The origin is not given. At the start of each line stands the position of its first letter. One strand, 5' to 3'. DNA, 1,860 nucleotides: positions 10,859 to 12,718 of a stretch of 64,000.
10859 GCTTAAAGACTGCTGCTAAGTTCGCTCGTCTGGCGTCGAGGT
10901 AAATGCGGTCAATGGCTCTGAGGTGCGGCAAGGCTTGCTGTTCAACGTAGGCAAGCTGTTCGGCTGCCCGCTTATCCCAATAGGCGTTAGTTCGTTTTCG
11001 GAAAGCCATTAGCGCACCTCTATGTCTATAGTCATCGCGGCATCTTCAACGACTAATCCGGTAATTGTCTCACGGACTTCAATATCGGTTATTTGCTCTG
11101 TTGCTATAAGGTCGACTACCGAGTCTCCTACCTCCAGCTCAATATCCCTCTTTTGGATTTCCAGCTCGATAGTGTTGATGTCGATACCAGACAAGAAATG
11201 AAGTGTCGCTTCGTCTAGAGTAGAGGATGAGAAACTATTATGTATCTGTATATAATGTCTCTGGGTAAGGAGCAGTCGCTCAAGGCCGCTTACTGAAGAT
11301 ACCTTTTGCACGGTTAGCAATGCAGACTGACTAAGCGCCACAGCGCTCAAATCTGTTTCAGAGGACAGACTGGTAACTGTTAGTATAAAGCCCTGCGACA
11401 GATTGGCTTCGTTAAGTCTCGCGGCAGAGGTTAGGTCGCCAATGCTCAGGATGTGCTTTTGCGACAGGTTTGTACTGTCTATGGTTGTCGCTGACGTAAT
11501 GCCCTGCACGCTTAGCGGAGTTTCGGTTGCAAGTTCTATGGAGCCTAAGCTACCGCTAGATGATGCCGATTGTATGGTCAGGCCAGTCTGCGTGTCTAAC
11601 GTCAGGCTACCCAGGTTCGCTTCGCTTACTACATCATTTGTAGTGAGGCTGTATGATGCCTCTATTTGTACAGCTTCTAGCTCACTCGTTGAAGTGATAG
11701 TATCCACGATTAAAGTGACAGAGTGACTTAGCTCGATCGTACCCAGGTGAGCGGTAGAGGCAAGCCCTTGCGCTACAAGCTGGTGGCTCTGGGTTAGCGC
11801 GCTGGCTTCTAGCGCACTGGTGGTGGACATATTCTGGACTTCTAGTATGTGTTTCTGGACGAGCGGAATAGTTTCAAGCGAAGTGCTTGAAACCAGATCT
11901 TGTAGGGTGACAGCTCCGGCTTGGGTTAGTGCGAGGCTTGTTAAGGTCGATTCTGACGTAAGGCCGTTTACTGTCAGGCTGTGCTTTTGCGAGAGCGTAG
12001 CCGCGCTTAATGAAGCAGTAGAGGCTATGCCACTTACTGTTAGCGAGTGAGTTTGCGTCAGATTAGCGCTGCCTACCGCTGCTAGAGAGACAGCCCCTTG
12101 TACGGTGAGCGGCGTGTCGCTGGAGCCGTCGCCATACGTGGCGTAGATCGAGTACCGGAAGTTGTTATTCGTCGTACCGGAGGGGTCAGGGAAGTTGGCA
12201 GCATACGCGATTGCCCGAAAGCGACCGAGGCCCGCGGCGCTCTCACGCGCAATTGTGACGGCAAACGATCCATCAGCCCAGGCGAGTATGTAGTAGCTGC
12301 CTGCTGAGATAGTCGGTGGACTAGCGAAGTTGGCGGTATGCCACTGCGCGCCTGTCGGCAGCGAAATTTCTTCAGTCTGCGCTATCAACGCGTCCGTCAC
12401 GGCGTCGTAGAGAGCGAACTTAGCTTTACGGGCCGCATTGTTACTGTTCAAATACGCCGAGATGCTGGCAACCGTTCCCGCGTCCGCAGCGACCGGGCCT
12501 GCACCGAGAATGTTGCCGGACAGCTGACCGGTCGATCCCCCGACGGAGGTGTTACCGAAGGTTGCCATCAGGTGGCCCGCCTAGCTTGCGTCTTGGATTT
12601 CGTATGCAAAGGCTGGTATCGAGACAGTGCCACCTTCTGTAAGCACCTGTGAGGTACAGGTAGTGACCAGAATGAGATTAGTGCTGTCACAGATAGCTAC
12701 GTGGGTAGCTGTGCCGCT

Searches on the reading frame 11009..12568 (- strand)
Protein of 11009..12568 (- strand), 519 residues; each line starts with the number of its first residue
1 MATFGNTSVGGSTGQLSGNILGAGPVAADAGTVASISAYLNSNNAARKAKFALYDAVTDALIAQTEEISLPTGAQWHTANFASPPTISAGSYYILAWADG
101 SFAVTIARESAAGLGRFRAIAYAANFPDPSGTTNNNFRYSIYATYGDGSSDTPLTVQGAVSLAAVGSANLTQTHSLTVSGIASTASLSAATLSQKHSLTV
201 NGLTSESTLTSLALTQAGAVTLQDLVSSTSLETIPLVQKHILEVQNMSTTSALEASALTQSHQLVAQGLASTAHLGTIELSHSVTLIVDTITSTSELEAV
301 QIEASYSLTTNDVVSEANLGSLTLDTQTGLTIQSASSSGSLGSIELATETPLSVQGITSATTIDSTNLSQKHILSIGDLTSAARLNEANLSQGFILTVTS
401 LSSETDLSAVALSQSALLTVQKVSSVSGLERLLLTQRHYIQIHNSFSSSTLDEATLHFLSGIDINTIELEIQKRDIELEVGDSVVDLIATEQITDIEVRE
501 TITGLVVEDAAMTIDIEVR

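Call 33: search_protein_families(library=pfam, proteins=[window:11009-12568:-], max_evalue=0.01)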
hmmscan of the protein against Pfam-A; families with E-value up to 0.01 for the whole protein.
window:11009-12568:- (519 aa): 1 family
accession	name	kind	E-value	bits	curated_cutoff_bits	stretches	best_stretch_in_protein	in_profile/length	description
PF13313.11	DUF4082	-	0.0052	17.2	28.4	0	26-97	22-90/143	Domain of unknown function (DUF4082)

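Call 100: find_homologous_proteins(query=window:11009-12568:-, max_evalue=0.00001)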
Query window:11009-12568:- (519 aa): 3 proteins with E <= 0.00001 among 8000 candidates.
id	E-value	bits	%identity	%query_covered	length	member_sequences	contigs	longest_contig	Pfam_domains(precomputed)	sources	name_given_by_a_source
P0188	7.5e-52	195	61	33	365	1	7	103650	-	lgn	-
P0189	1.8e-31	128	55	27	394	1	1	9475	PF13313.12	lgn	-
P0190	2.5e-14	72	25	60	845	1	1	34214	-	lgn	-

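Call 101: find_encoding_contigs(protein=P0188, flank=9000, max_places=2)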
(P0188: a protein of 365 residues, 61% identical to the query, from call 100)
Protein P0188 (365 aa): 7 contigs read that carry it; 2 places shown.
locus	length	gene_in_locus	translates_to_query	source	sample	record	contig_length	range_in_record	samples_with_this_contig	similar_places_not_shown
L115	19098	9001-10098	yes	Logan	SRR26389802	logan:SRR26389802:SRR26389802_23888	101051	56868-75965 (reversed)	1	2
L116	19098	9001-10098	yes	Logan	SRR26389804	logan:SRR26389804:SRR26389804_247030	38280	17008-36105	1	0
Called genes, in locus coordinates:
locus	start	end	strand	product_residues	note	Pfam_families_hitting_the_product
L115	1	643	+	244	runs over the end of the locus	-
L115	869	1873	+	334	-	PF01073:3Beta_HSD, PF01370:Epimerase, PF02719:Polysacc_synt_2, PF04321:RmlD_sub_bind, PF13460:NAD_binding_10, PF16363:GDP_Man_Dehyd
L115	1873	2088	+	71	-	-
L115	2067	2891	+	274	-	-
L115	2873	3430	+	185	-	-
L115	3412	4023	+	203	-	PF00535:Glycos_transf_2 (faint)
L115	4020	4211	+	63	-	-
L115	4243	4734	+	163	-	PF13392:HNH_3, PF02796:HTH_7 (weak), PF01381:HTH_3 (weak)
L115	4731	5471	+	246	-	-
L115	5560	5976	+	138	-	-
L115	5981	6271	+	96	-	-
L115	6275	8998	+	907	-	-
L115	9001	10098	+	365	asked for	-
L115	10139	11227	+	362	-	PF00534:Glycos_transf_1, PF13692:Glyco_trans_1_4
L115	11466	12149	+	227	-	PF24175:SU10_adaptor (weak)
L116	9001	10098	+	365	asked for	-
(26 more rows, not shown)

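Call 110: predict_structure(protein=window:11009-12568:-)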
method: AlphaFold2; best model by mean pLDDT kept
length: 519 residues; sequences in the alignment: 1
mean_pLDDT: 47.9   pTM: 0.43
mean pLDDT of the five models: 47.9, 44.4, 43.4, 42.9, 38.5
residues with pLDDT >= 90: 0; 70-90: 3; 50-70: 269; < 50: 247
segments of 3 or more residues with pLDDT < 50: 1-173, 182-187, 189-191, 302-304, 426-428, 444-452, 463-467, 471-478, 486-488, 492-496, 501-504, 509-519
pLDDT, mean of each block of 10 residues (from residue 1): 28 32 32 37 38 39 34 33 29 35 35 32 31 30 34 39 34 51 48 58 55 58 60 56 63 53 61 55 56 53 54 55 58 57 60 60 54 60 56 62 60 61 54 53 48 53 48 46 50 49 47 46
secondary structure, 60 per line:
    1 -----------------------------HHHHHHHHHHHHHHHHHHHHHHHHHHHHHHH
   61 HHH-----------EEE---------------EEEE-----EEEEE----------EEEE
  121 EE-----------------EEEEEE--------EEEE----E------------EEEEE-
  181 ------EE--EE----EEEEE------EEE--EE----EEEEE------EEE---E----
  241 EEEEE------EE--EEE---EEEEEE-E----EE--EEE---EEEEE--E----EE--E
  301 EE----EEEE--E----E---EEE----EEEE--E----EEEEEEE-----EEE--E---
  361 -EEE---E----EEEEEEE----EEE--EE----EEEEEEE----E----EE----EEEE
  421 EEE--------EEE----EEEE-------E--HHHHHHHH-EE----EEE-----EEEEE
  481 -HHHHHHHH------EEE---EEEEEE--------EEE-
elements in order: H30-63 E75-77 E93-96 E102-106 E117-122 E140-145 E154-157 E175-179 E197-201 E208-210 E219-223 E230-232 E241-245 E256-258 E262-267 E278-280 E284-288 E300-302 E307-310 E322-324 E329-332 E340-346 E352-354 E362-364 E373-379 E384-386 E395-401 E417-423 E432-434 E439-442 H453-460 E468-470 E476-480 H482-489 E496-498 E502-507 E516-518
